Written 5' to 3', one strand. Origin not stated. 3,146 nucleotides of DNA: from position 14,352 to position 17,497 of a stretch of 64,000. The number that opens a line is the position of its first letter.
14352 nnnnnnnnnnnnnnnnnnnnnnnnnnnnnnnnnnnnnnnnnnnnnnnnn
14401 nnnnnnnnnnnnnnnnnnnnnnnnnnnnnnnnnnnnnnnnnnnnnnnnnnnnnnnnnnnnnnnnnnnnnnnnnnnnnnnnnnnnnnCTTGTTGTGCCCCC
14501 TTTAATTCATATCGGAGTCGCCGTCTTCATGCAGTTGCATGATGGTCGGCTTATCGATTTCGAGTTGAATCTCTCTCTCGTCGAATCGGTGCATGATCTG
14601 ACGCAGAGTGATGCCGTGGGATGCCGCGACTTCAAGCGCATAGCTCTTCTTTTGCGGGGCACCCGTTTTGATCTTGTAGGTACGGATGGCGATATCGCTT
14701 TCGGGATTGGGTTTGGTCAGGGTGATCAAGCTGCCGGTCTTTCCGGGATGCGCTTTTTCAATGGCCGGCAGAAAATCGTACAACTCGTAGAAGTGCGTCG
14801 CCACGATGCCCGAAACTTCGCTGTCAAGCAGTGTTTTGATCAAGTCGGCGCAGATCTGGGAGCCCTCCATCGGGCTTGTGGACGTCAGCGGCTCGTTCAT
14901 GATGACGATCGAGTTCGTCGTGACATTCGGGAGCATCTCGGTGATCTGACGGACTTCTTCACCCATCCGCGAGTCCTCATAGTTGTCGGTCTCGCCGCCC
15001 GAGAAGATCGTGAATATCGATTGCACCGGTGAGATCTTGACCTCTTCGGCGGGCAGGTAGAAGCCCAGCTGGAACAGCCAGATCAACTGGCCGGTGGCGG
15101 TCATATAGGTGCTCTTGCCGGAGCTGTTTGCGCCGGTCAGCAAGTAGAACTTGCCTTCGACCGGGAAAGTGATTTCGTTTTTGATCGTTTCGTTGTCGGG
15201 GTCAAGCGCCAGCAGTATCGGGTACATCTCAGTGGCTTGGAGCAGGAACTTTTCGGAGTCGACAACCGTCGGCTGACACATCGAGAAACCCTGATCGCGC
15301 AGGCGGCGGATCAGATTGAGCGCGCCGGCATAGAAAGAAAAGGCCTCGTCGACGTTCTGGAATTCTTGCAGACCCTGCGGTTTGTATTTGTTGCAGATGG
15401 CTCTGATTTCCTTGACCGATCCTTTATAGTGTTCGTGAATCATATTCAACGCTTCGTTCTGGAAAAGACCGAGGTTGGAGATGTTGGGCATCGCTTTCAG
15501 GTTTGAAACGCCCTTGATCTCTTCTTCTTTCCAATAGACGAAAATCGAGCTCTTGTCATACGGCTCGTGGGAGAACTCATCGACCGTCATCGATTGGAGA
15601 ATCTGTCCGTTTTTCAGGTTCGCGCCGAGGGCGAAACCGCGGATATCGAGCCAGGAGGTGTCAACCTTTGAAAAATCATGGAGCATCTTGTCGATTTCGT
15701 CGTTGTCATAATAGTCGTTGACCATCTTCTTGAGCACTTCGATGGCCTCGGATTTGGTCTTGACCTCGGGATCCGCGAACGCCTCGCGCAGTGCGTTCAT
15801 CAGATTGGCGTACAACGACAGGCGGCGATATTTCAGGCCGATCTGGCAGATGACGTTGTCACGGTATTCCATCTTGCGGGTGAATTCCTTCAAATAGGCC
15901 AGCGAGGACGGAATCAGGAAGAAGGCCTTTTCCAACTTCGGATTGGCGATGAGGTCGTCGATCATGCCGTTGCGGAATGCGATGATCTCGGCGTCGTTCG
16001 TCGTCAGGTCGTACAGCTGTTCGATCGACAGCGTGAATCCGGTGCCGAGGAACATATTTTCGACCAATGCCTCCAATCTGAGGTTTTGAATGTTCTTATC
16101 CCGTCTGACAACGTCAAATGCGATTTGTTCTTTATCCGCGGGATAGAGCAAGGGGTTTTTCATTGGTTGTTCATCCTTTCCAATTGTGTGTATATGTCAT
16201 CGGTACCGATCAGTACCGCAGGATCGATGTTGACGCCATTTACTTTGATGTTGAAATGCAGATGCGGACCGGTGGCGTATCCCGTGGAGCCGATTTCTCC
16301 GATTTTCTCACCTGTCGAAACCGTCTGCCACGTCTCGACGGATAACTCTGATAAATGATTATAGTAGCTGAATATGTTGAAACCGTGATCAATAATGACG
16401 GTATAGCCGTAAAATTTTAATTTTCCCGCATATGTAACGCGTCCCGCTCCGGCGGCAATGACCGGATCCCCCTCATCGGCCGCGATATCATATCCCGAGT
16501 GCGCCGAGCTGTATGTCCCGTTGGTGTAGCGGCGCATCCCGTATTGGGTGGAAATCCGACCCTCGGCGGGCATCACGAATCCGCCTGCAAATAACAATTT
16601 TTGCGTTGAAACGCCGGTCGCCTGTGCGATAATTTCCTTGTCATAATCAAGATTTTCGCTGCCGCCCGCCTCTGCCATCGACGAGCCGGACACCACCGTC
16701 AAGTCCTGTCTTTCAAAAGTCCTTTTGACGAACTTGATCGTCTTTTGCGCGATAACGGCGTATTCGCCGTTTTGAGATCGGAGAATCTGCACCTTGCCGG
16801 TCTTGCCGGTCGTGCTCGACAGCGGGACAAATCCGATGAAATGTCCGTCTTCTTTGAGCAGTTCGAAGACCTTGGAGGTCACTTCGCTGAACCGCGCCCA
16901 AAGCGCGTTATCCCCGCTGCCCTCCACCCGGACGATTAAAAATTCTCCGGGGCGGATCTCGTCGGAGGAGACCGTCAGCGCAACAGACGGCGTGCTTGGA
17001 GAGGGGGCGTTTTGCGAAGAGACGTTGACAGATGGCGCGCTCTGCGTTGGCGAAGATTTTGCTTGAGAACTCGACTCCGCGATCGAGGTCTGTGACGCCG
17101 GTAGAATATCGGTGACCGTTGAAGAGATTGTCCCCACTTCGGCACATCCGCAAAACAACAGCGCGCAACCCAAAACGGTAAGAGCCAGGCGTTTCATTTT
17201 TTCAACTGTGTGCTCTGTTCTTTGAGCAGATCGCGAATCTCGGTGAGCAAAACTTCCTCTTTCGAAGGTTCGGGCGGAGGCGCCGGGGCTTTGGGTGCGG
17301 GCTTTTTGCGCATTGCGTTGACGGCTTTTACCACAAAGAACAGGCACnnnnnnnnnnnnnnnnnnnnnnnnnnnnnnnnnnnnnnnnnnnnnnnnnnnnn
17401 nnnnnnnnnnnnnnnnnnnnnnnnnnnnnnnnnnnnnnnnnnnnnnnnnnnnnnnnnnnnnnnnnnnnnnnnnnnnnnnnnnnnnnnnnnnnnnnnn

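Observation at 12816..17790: Translationally coupled operon: mscL - M23 lipoprotein endopeptidase - two MutS-like clamp/ATPase-only paralogues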

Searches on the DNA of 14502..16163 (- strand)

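Call 62: search_rna_families(sources=[L078, L079, L005, L009, L014, L025, L033, L055, L046, L030], threshold=gathering)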
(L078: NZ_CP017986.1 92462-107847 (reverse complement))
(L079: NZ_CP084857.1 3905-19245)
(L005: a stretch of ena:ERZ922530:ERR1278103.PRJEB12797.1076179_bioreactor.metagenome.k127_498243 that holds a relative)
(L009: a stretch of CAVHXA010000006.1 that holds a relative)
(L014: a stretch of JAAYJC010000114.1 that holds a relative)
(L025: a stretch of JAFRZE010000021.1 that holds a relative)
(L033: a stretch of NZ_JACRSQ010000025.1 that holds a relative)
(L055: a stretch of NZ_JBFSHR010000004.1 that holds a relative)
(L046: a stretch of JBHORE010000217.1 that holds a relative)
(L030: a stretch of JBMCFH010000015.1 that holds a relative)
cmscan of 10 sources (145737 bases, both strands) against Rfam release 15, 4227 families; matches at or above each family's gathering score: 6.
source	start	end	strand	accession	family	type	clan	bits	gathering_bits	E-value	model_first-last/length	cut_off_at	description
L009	1963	2311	+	RF00023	tmRNA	Gene;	CL00001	156.4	47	2.5e-61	1-374/374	no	transfer-messenger RNA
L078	3296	3356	+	RF01734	Fluoride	Cis-reg; riboswitch;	-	59.4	34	1.4e-13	1-64/64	no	Fluoride riboswitch aptamer (crcB RNA motif)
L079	4732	4792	+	RF01734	Fluoride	Cis-reg; riboswitch;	-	59.4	34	1.4e-13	1-64/64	no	Fluoride riboswitch aptamer (crcB RNA motif)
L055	4446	4507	-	RF01734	Fluoride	Cis-reg; riboswitch;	-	45.1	34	6.7e-09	1-64/64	no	Fluoride riboswitch aptamer (crcB RNA motif)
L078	15113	15189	-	RF01734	Fluoride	Cis-reg; riboswitch;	-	43.1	34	2.9e-08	1-64/64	no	Fluoride riboswitch aptamer (crcB RNA motif)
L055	7030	7086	+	RF01734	Fluoride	Cis-reg; riboswitch;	-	38.7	34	7.9e-07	1-64/64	no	Fluoride riboswitch aptamer (crcB RNA motif)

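Call 71: search_rna_families(sources=[L001, L003, L006, L007, L010, L011, L012, L013, L015, L016, L017], threshold=gathering)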
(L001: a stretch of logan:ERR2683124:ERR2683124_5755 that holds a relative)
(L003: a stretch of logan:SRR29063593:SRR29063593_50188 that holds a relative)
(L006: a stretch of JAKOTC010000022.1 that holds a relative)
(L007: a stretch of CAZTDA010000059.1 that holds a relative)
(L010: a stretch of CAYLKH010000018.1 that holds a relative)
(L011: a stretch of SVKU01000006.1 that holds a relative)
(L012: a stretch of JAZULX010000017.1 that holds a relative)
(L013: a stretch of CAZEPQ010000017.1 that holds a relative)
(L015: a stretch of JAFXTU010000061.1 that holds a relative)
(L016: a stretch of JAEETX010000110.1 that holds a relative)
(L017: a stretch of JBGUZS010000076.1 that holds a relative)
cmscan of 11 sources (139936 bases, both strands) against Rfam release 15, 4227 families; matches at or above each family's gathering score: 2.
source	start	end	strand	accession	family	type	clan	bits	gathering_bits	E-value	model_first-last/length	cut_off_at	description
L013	6878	6958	+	RF02683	NiCo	Cis-reg; riboswitch;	CL00122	66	37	1.2e-12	1-96/96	no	NiCo (Nickel/Cobalt) riboswitch aptamer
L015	16692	16765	-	RF00005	tRNA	Gene; tRNA;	CL00001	62.2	29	9.7e-11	1-71/71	no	tRNA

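Call 72: search_rna_families(sources=[L018, L019, L020, L021, L022, L023, L024, L027, L028, L029, L031, L036, L042, L045], threshold=gathering)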
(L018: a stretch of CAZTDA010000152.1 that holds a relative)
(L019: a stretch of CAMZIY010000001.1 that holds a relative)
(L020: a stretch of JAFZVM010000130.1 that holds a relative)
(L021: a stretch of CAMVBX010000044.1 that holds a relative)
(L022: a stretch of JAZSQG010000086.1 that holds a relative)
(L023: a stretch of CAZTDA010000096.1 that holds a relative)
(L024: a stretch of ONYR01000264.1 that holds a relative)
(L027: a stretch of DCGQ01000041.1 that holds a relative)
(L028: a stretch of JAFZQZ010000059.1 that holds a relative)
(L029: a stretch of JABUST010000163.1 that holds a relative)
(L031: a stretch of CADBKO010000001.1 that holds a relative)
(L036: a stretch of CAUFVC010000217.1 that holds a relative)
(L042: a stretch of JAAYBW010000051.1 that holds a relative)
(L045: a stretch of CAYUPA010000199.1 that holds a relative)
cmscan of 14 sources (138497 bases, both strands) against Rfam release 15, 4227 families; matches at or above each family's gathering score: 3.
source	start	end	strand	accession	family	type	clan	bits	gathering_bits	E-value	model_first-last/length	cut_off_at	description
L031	17238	17315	+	RF01706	Gut-1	Gene; sRNA;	-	63.5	50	5.9e-10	1-77/77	no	Gut-1 RNA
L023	6954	7027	+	RF00005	tRNA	Gene; tRNA;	CL00001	60.1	29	3.6e-10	1-71/71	no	tRNA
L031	4614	4698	-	RF00005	tRNA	Gene; tRNA;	CL00001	49.9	29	2.4e-07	1-71/71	no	tRNA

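Call 73: search_rna_families(sources=[L034, L035, L037, L038, L039, L040, L043, L044, L050, L051], threshold=gathering)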
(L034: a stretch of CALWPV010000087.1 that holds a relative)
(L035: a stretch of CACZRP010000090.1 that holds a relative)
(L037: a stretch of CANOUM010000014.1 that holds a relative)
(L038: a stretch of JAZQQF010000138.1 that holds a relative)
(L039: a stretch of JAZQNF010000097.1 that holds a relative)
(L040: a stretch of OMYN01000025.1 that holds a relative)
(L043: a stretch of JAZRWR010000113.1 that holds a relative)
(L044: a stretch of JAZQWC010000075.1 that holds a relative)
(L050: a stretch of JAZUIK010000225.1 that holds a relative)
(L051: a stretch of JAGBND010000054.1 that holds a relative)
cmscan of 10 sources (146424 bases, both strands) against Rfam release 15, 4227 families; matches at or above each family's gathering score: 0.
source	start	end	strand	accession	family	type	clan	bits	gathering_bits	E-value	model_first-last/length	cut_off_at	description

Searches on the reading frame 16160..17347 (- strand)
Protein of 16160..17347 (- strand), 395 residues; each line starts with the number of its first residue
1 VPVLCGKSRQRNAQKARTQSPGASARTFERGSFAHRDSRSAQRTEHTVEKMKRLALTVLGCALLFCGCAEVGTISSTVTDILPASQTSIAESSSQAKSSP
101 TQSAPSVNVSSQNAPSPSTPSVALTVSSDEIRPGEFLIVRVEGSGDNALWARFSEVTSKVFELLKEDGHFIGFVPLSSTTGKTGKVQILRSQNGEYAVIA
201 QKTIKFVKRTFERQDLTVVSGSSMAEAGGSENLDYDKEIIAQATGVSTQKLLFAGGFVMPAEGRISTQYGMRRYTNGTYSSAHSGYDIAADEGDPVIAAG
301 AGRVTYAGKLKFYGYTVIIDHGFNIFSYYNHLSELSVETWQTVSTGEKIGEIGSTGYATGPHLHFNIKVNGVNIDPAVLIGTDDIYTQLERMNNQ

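Call 3: search_protein_families(library=pfam, proteins=[window:16160-17347:-], max_evalue=0.1)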
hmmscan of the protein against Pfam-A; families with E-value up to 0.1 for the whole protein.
window:16160-17347:- (395 aa): 1 family
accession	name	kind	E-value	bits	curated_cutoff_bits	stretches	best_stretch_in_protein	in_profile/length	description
PF01551.29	Peptidase_M23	-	5.9e-32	110.2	28.7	1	282-376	2-96/96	Peptidase family M23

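Call 4: search_protein_families(library=ncbifam, proteins=[window:16160-17347:-], max_evalue=0.1)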
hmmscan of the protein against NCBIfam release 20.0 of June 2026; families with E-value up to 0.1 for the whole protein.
window:16160-17347:- (395 aa): 14 families
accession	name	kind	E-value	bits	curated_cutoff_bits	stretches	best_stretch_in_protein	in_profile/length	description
NF052530.1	Heli_ShapePgp3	exception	5.3e-40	137.2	300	1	126-380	16-264/270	peptidoglycan metallopeptidase Pgp3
NF052529.1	PG_M23_Pgp6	exception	1.2e-22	80.3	600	1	280-377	332-429/452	peptidoglycan metallopeptidase Pgp6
NF052336.1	PdgHdaseHSB100310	equivalog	6.3e-21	75.1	500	1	255-372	33-146/316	peptidoglycan hydrolase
NF008652.0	PRK11649.1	equivalog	3.7e-20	72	341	1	263-376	292-406/439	murein DD-endopeptidase MepM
NF053824.1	PdgNdpepShyC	equivalog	8.8e-20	71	700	1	272-376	284-389/429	peptidoglycan DD-endopeptidase ShyC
NF040883.1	amid_act_ActS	equivalog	1.2e-19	70.6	375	1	215-377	75-230/242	amidase activator ActS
NF050804.1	CellDivDipMCaul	equivalog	8.7e-19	67.7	900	1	255-369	505-615/634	cell division endopeptidase DipM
NF053825.1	PdgNdpepShyA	equivalog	1.8e-18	66.5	700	1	262-376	274-389/425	peptidoglycan DD-endopeptidase ShyA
NF008123.1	PRK10871.1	equivalog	1.8e-17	63.8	311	1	185-376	172-358/365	murein hydrolase activator NlpD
NF041208.1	celldiv_DipM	equivalog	2.1e-17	63.5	740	1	259-377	300-414/419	cell division endopeptidase DipM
NF053738.1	S2SprSpoIIQBc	equivalog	1.6e-12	47.5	250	1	277-379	117-222/232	stage II sporulation protein SpoIIQ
NF008644.1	PRK11637.1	equivalog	6.3e-12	45.2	270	1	236-381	247-384/385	murein hydrolase activator EnvC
NF047755.1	LIC_10271_M23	exception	0.00046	20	180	1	272-376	107-205/207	LIC_10271 family cell wall hydrolase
NF047657.1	CellWlHdaseLepto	equivalog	0.0022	17.5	400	1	281-379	126-219/221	hypothetical protein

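Call 9: search_protein_families(library=padloc, proteins=[window:16160-17197:-], max_evalue=0.1)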
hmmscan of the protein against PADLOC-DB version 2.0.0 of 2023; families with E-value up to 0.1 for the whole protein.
window:16160-17197:- (345 aa): 0 families

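Call 33: find_homologous_proteins(query=window:16160-17197:-, max_evalue=1e-10)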
Query window:16160-17197:- (345 aa): 552 proteins with E <= 1e-10 among 5102 candidates; the best 120 are listed.
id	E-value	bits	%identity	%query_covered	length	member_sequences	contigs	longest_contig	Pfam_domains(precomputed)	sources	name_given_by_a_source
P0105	8.5e-218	740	98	100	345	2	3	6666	PF01551.30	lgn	-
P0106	5.3e-161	553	81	90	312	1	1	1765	PF01551.30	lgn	-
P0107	4.1e-157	540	77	91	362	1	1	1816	PF01551.30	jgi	-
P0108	2.6e-155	535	72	100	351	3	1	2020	PF01551.30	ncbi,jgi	-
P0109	1.1e-154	532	71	100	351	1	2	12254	PF01551.30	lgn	-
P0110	2.3e-152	525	70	100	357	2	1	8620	PF01551.30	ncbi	-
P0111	6.0e-151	520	71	100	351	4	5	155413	PF01551.30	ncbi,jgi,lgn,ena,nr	ncbi:MAG TPA: M23 family metallopeptidase [Oscillospiraceae bacterium]|nr:M23 family metallopeptidas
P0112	1.5e-150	519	71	100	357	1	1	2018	PF01551.30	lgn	-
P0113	1.6e-115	404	69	82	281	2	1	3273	PF01551.30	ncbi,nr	ncbi:MAG TPA: M23 family metallopeptidase, partial [Clostridiales bacterium]|nr:M23 family metallope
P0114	3.0e-105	370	57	92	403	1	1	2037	PF01551.30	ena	-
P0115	1.9e-102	361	52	99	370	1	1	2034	PF01551.30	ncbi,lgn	-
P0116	5.4e-94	333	51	90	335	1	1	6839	PF01551.30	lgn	-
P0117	3.0e-85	304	47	97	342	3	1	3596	PF01551.30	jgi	-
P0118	7.4e-81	290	46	87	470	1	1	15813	PF01551.30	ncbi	-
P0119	4.7e-41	159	45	62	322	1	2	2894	PF01551.30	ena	-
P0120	9.2e-41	158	35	78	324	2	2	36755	PF01551.30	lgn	-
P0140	9.6e-33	132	33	77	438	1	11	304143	PF01551.30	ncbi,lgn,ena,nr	ncbi:MAG: M23 family metallopeptidase [Oscillospiraceae bacterium]|nr:M23 family metallopeptidase [O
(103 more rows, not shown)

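Call 34: find_encoding_contigs(protein=P0116, flank=6000, max_places=2)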
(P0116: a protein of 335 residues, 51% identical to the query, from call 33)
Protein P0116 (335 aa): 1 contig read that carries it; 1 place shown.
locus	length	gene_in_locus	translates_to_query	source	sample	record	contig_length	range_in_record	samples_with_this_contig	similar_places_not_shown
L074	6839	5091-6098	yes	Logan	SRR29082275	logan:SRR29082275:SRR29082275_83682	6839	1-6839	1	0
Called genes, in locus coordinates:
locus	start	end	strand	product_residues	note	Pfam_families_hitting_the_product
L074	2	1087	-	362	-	?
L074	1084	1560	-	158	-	PF13404:HTH_AsnC-type (faint), PF13412:HTH_24 (weak), PF01037:AsnC_trans_reg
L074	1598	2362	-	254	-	PF02811:PHP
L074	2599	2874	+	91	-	PF06135:IreB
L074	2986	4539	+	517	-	-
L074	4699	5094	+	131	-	PF01741:MscL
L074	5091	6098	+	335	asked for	PF01551:Peptidase_M23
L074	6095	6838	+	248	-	?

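Call 35: find_encoding_contigs(protein=P0120, flank=6000, max_places=2)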
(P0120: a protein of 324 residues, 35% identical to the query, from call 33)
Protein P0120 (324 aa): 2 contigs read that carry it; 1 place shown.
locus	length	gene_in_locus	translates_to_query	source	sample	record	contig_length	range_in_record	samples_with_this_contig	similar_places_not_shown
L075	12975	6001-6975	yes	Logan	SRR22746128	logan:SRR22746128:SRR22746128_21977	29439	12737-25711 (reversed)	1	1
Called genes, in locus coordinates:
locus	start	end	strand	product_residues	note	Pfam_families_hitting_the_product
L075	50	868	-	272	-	-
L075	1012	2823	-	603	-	PF00672:HAMP, PF00989:PAS, PF13188:PAS_8 (weak), PF08448:PAS_4, PF00512:HisKA, PF02518:HATPase_c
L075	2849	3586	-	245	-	PF00072:Response_reg, PF00486:Trans_reg_C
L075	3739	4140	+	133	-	-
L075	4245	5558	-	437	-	PF12673:SipL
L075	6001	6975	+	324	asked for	PF01551:Peptidase_M23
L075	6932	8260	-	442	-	PF07690:MFS_1, PF12832:MFS_1_like, PF07690:MFS_1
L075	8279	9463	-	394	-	PF00291:PALP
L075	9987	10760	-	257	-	PF04029:2-ph_phosp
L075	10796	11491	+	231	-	-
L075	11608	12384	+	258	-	PF20539:DUF6754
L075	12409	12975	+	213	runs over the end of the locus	-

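Call 36: find_encoding_contigs(protein=P0140, flank=6000, max_places=2)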
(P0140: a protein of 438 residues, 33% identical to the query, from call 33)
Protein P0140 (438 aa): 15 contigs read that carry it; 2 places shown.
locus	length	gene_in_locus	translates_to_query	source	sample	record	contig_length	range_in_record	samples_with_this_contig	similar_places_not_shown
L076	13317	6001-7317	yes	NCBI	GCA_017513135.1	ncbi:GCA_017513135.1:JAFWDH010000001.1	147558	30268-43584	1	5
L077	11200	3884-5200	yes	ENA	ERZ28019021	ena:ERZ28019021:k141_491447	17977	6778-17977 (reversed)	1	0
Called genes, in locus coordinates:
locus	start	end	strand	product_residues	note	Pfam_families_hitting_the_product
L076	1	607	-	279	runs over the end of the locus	PF01887:SAM_HAT_N, PF20257:SAM_HAT_C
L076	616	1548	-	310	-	PF02361:CbiQ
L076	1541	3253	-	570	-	PF02463:SMC_N (faint), PF03193:RsgA_GTPase (faint), PF13476:AAA_23 (faint), PF00005:ABC_tran, PF01078:Mg_chelatase (faint), PF13304:AAA_21 (faint), PF12558:DUF3744, PF00005:ABC_tran, +1 more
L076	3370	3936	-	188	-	PF07155:ECF-ribofla_trS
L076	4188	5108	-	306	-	PF13187:Fer4_9 (faint), PF12838:Fer4_7 (faint), PF12797:Fer4_2 (faint), PF12837:Fer4_6 (faint), PF25160:LdpA_Fe-S-bd (faint), PF12801:Fer4_5, PF13237:Fer4_10 (weak), PF00037:Fer4 (weak)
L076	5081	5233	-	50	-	-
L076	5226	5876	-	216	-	PF00578:AhpC-TSA, PF08534:Redoxin, PF00085:Thioredoxin (faint)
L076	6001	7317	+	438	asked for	PF01551:Peptidase_M23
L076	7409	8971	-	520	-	PF00135:COesterase, PF20434:BD-FAE (faint), PF07859:Abhydrolase_3 (faint)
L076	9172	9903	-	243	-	PF01643:Acyl-ACP_TE, PF20791:Acyl-ACP_TE_C (weak)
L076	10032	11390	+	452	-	-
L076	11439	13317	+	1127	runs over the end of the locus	PF13240:Zn_Ribbon_1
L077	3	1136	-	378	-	?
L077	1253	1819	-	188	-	PF07155:ECF-ribofla_trS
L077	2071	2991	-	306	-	PF13187:Fer4_9 (faint), PF12838:Fer4_7 (faint), PF12797:Fer4_2 (faint), PF12837:Fer4_6 (faint), PF25160:LdpA_Fe-S-bd (faint), PF12801:Fer4_5, PF13237:Fer4_10 (weak), PF00037:Fer4 (weak)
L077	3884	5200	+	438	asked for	PF01551:Peptidase_M23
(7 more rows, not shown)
